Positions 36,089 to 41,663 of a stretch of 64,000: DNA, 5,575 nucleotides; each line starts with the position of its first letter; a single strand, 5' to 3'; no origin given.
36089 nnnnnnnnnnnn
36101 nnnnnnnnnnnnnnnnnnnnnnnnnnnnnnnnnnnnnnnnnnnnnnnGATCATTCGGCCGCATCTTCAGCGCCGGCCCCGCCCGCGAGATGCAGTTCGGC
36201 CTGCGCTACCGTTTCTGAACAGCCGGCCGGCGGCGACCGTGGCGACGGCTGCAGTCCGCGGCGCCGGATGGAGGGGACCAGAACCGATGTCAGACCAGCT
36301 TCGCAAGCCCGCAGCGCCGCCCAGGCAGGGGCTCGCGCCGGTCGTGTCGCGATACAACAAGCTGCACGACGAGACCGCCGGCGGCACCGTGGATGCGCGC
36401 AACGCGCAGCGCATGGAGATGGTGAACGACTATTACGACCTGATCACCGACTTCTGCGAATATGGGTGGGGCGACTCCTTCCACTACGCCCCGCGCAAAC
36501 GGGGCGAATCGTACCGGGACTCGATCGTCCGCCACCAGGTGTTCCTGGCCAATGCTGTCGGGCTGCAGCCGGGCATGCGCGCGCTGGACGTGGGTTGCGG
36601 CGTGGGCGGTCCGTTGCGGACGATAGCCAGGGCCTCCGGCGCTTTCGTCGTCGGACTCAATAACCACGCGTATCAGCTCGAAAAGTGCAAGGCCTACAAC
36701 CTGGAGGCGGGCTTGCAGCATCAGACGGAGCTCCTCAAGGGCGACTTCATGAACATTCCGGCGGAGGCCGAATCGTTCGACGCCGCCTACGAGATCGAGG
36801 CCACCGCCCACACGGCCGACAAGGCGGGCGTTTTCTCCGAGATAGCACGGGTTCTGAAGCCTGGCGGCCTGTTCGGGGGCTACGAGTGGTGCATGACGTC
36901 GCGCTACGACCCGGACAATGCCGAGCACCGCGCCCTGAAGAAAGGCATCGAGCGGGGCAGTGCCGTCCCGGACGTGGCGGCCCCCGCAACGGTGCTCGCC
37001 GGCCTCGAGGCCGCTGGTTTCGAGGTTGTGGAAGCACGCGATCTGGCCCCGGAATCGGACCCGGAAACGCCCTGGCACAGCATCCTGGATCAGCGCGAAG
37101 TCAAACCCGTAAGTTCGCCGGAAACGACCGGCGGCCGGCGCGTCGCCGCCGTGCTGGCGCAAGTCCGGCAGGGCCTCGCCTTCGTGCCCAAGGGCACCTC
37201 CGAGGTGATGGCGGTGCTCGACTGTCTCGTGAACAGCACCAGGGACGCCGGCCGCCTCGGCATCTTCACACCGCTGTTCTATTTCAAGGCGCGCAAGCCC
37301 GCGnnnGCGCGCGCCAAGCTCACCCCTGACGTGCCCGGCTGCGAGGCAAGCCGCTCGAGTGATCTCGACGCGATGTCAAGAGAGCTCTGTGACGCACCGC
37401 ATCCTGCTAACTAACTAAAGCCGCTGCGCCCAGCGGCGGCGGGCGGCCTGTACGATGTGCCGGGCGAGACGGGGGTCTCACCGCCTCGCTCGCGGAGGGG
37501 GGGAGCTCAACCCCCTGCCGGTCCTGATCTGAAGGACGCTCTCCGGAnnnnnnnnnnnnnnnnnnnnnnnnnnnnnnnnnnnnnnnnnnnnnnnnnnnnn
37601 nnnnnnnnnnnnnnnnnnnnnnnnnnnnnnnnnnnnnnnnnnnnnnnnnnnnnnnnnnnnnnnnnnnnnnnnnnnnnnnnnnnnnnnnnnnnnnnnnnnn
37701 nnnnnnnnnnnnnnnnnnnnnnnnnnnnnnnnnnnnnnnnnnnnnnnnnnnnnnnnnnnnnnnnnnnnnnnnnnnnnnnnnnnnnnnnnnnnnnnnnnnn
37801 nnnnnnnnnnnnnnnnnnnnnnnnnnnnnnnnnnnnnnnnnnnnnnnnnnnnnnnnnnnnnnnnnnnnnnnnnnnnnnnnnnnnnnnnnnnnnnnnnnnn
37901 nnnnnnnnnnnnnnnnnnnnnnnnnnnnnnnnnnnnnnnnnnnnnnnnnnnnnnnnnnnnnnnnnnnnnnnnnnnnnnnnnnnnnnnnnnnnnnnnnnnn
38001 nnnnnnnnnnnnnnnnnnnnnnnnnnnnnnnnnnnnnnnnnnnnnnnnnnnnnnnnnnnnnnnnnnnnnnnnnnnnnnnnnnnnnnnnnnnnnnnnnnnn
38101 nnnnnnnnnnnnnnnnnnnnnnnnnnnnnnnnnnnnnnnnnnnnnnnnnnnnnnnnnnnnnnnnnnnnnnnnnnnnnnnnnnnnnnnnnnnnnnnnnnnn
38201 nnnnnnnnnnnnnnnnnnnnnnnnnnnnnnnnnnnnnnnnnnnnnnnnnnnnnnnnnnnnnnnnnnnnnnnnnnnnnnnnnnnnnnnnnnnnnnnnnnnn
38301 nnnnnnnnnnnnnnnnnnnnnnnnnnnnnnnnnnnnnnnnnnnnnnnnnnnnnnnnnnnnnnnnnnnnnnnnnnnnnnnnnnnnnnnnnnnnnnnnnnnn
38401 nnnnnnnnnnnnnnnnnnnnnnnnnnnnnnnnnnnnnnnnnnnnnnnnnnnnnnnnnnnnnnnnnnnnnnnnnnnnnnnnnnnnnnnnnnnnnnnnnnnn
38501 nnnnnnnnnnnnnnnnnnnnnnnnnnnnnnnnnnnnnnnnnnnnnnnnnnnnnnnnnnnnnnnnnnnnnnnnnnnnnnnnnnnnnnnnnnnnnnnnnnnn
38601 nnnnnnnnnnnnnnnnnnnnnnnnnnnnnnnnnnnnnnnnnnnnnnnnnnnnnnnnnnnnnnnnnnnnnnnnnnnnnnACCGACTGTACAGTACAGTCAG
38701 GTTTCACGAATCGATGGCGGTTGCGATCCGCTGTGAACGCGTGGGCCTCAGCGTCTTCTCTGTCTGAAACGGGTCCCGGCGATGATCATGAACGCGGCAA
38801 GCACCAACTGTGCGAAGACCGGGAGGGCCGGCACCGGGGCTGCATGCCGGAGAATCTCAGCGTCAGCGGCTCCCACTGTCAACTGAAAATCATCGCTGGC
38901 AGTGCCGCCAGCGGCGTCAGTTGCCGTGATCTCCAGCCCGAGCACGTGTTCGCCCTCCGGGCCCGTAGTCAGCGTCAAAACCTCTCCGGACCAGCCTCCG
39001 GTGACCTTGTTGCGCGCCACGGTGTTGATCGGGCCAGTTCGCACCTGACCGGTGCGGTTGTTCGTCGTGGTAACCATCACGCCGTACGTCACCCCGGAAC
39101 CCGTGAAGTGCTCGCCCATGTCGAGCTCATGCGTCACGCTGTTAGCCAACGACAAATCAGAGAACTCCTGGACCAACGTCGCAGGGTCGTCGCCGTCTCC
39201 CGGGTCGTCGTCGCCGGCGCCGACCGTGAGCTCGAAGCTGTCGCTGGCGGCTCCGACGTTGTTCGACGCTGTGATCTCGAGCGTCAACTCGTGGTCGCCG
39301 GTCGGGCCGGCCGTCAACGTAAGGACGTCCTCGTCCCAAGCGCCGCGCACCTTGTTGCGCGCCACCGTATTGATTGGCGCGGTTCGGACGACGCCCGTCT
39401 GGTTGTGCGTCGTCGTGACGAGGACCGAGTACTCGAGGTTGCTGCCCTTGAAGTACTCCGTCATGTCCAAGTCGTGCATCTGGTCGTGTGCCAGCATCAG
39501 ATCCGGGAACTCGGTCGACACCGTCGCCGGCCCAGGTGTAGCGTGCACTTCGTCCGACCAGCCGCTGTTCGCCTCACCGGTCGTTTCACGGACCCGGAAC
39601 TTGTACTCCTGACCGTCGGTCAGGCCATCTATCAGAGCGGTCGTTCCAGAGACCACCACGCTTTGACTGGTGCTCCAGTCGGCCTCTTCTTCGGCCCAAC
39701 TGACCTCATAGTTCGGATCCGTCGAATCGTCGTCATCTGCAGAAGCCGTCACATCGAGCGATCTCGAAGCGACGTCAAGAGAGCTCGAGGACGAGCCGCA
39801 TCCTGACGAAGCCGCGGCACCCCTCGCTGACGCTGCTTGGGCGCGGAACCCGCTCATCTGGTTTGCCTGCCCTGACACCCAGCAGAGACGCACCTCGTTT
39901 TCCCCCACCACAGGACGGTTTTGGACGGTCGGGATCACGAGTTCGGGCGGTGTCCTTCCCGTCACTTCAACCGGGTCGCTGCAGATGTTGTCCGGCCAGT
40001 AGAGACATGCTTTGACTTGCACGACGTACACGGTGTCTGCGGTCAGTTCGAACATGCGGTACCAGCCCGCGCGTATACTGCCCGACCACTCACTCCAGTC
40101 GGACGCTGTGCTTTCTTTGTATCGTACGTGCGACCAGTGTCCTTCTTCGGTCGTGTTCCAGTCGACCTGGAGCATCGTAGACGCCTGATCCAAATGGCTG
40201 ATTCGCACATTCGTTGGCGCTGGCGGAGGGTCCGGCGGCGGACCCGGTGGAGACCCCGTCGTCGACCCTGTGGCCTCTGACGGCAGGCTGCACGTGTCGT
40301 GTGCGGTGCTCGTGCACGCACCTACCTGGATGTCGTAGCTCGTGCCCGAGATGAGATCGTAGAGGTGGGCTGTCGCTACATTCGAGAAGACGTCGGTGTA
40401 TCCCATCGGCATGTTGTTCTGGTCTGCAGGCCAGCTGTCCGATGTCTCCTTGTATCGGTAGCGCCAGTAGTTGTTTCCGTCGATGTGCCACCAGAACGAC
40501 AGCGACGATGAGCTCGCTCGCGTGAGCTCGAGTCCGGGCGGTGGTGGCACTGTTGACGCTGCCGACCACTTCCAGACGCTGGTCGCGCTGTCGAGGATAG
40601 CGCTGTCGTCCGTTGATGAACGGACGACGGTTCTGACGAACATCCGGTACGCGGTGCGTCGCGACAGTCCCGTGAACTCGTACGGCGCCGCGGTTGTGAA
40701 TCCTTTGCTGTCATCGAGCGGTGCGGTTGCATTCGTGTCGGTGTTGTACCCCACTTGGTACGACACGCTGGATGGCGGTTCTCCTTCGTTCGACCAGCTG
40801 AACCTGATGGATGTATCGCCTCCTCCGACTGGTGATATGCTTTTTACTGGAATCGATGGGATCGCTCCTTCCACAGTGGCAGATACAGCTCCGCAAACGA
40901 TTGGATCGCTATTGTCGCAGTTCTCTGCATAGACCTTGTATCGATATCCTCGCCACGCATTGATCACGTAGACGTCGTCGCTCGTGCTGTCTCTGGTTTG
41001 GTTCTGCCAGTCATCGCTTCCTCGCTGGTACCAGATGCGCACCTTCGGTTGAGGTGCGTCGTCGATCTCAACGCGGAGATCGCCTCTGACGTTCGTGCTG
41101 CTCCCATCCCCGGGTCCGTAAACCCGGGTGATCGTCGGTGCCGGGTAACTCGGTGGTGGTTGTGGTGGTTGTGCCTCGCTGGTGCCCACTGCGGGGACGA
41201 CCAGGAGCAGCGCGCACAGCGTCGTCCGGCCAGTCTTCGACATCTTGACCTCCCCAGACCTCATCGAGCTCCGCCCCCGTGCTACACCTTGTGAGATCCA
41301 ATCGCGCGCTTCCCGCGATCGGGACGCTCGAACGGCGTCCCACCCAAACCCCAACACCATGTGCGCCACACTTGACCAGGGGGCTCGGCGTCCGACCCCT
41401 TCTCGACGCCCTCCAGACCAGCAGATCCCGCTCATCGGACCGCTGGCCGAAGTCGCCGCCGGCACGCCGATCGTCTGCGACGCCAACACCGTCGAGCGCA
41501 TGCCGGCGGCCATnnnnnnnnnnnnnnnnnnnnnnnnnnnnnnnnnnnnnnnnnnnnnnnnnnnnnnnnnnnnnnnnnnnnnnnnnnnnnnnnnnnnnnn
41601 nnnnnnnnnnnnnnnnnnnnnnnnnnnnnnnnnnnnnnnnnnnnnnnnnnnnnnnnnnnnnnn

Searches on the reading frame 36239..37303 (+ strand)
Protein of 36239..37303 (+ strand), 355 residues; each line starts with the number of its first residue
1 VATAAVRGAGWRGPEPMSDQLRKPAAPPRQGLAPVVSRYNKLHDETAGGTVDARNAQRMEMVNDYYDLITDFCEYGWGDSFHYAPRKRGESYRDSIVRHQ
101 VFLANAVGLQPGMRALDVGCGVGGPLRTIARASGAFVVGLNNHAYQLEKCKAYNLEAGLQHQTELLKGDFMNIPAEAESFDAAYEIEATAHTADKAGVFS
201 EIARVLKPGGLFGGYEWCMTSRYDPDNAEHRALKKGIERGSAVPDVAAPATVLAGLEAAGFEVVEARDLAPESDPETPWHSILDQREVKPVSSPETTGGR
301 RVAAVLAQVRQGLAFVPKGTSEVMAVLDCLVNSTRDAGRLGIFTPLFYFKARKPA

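Call 10: search_protein_families(library=pfam, proteins=[window:36239-37303:+], max_evalue=0.01)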
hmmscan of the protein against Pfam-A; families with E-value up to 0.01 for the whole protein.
window:36239-37303:+ (355 aa): 8 families
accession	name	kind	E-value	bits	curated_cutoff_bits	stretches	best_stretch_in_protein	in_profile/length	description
PF08241.18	Methyltransf_11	-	5.2e-18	65.9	21.2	1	116-212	1-93/95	Methyltransferase domain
PF13649.12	Methyltransf_25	-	1.9e-16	61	27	1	116-210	2-97/97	Methyltransferase domain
PF13847.12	Methyltransf_31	-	9.4e-13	48.5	27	1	110-212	2-107/145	Methyltransferase domain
PF02353.26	CMAS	-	1.2e-11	44.9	27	1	57-270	5-219/273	Mycolic acid cyclopropane synthetase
PF08242.18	Methyltransf_12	-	2.4e-10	41.4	30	1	116-212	1-98/98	Methyltransferase domain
PF08498.15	Sterol_MT_C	-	2.2e-09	37.7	21.7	1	296-354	7-65/66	Sterol methyltransferase C-terminal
PF13489.12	Methyltransf_23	-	4.1e-07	30.3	27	1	109-219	20-121/164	Methyltransferase domain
PF01209.24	Ubie_methyltran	-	7.3e-07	29.2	20.1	1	102-213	38-150/233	ubiE/COQ5 methyltransferase family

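Call 57: search_protein_families(library=ncbifam, proteins=[window:36287-37303:+], max_evalue=0.00001)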
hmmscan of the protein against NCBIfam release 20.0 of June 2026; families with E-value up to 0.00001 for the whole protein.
window:36287-37303:+ (339 aa): 19 families
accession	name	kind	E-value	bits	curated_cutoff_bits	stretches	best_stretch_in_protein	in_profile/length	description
NF041675.1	sarc_dimgly_tmase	equivalog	4.2e-17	63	550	1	87-214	58-180/278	sarcosine/dimethylglycine N-methyltransferase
NF045667.1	MTase_DVU1556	equivalog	7.2e-14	51.7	155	1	88-252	15-167/213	DVU_1556 family methyltransferase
NF040703.1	cyclopro_CfaB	exception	1.2e-12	47.3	650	1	43-253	111-317/393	C17 cyclopropane fatty acid synthase CfaB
NF045823.1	PthPhpthDimycoMt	equivalog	8.3e-11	41.5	300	1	96-196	67-164/256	phthiotriol/phenolphthiotriol dimycocerosates methyltransferase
NF045825.1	FAmtase_mtf2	equivalog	8.7e-11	41.5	400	1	92-196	56-156/248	fatty-acid O-methyltransferase Mtf2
NF001243.0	PRK00216.1-4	equivalog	9.6e-09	34.9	235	1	89-195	41-148/237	demethylmenaquinone methyltransferase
NF043040.1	corrin_prot_MT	hypoth_equivalog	2.3e-08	33.7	180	1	94-195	40-144/216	corrinoid protein-associated methyltransferase CpaM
NF047649.1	MTase_UXPK_star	exception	2.8e-08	33.1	460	1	93-197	75-180/283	methyltransferase/UXPK-star double selenoprotein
NF040539.1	AST_met_ArsM_2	exception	5.7e-08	32.9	240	1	96-203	57-168/262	putative arsinothricin biosynthesis methyltransferase ArsM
NF041536.1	ArsM_DUF2284_UU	exception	9e-08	30.9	575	1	94-251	75-228/459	arsenite methyltransferase/DUF2284 domain selenoprotein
TIGR02752.1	MenG_heptapren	equivalog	2.4e-07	30.5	419.85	1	91-195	41-146/231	demethylmenaquinone methyltransferase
TIGR01983.1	UbiG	equivalog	3.1e-07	29.9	102.95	1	96-195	50-148/228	bifunctional 2-polyprenyl-6-hydroxyphenol methylase/3-demethylubiquinol 3-O-methyltransferase UbiG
NF008823.0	PRK11873.1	subfamily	3.7e-07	29.9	263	1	92-196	74-179/272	arsenite methyltransferase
NF008686.0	PRK11705.1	equivalog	4.3e-07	29.3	400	1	82-196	154-263/383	cyclopropane fatty acyl phospholipid synthase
NF041537.1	ArsM_AhpD_UU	exception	7.2e-07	28.3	510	1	93-249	74-226/345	arsenite methyltransferase/AhpD domain selenoprotein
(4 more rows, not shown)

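Call 58: search_protein_families(library=pfam, proteins=[window:36287-37303:+], max_evalue=0.01)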
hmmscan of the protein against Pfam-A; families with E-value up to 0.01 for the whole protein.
window:36287-37303:+ (339 aa): 8 families
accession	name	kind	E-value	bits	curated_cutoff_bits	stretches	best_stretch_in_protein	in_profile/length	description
PF08241.18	Methyltransf_11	-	4.7e-18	66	21.2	1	100-196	1-93/95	Methyltransferase domain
PF13649.12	Methyltransf_25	-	1.7e-16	61.1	27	1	100-194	2-97/97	Methyltransferase domain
PF13847.12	Methyltransf_31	-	8.3e-13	48.7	27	1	94-196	2-107/145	Methyltransferase domain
PF02353.26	CMAS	-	1e-11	45.1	27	1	41-254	5-219/273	Mycolic acid cyclopropane synthetase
PF08242.18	Methyltransf_12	-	2.2e-10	41.6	30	1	100-196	1-98/98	Methyltransferase domain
PF08498.15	Sterol_MT_C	-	2e-09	37.8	21.7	1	280-338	7-65/66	Sterol methyltransferase C-terminal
PF13489.12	Methyltransf_23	-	3.7e-07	30.5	27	1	93-203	20-121/164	Methyltransferase domain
PF01209.24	Ubie_methyltran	-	6.5e-07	29.4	20.1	1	86-197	38-150/233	ubiE/COQ5 methyltransferase family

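Call 75: search_solved_structures(query=window:36287-37303:+, max_evalue=0.00001)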
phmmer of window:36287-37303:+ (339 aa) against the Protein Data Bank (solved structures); distinct sequences matched with E-value up to 0.00001: 22.
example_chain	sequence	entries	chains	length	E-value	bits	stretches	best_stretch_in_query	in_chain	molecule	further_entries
8zc8_A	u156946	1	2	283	1.6e-20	76.7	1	45-196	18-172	MitM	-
21zq_A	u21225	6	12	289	1.7e-20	76.6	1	45-196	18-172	MitM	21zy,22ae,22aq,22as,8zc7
3bus_A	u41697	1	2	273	7.7e-18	67.9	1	43-201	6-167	Methyltransferase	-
4pne_A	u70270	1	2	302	3.9e-16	62.3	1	31-254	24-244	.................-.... protein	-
2o57_A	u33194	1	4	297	2e-15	59.9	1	59-196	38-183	putative sarcosine dimethylglycine methyltransferase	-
7v6h_A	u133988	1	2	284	4.4e-12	48.9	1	86-264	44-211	Cyclopropane fatty-acyl-phospholipid synthase-like methyltransferase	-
6uv6_A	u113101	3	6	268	8.2e-12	48.1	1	97-254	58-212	D-glucose O-methyltransferase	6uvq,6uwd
5gm1_A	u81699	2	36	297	9.5e-12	47.8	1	82-211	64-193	O-methylransferase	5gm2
7fbh_A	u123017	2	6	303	8.4e-10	41.5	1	78-259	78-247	BezA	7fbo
5wp5_A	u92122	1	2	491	1.5e-09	40.6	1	84-252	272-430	Phosphomethylethanolamine N-methyltransferase 2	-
6f5z_A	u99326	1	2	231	1e-08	37.9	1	92-210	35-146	24-sterol C-methyltransferase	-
5wp4_A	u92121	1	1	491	1.4e-08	37.5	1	90-251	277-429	Phosphoethanolamine N-methyltransferase 1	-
6uak_A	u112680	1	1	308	6.6e-07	31.9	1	87-197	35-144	SAM dependent methyltransferase LahSB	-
3bkw_A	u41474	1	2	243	1e-06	31.3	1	95-196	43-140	S-adenosylmethionine dependent methyltransferase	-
1wzn_A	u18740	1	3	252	1.1e-06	31.2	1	95-196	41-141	SAM-dependent methyltransferase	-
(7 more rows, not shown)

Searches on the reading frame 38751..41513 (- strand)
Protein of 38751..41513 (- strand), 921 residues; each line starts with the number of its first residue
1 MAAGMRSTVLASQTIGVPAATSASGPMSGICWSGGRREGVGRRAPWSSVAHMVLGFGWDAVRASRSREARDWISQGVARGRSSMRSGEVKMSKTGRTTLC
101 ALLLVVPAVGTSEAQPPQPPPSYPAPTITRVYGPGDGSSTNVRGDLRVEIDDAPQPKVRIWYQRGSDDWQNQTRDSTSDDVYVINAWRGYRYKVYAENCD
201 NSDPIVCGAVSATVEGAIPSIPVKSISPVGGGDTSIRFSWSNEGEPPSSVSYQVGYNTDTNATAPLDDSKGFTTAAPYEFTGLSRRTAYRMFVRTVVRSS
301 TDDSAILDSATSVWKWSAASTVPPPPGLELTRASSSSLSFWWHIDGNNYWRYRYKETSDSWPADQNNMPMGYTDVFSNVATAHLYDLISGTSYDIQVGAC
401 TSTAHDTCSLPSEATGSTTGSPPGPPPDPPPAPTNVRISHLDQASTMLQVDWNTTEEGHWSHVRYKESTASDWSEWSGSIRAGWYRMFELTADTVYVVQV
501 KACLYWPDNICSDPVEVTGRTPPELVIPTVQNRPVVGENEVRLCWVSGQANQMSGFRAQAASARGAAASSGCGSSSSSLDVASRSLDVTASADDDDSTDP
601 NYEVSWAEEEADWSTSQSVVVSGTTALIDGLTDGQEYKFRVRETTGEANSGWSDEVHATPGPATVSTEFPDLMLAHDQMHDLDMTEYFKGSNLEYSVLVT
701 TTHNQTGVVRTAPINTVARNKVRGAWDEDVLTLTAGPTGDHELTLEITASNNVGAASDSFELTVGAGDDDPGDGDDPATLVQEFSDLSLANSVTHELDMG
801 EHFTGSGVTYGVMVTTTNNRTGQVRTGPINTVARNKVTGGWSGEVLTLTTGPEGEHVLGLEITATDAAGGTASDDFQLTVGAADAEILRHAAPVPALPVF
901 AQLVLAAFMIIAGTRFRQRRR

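Call 10: search_protein_families(library=pfam, proteins=[window:38751-41513:-], max_evalue=0.01)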
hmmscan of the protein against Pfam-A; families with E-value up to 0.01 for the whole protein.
window:38751-41513:- (921 aa): 3 families
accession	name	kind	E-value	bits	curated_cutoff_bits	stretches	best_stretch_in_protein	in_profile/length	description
PF00041.27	fn3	-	2.3e-16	60.2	25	3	580-658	10-83/84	Fibronectin type III domain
PF16656.11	Pur_ac_phosph_N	-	2.7e-10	41.1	30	1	604-658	41-91/93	Purple acid Phosphatase, N-terminal domain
PF25059.1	FN3_DSCAM-DSCAML_C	-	0.00015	22.4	39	0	462-503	24-65/89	DSCAM/DSCAML C-terminal Fn3-like domain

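Call 57: search_protein_families(library=ncbifam, proteins=[window:38751-41513:-], max_evalue=0.00001)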
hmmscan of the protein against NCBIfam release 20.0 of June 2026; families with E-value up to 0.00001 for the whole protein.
window:38751-41513:- (921 aa): 0 families
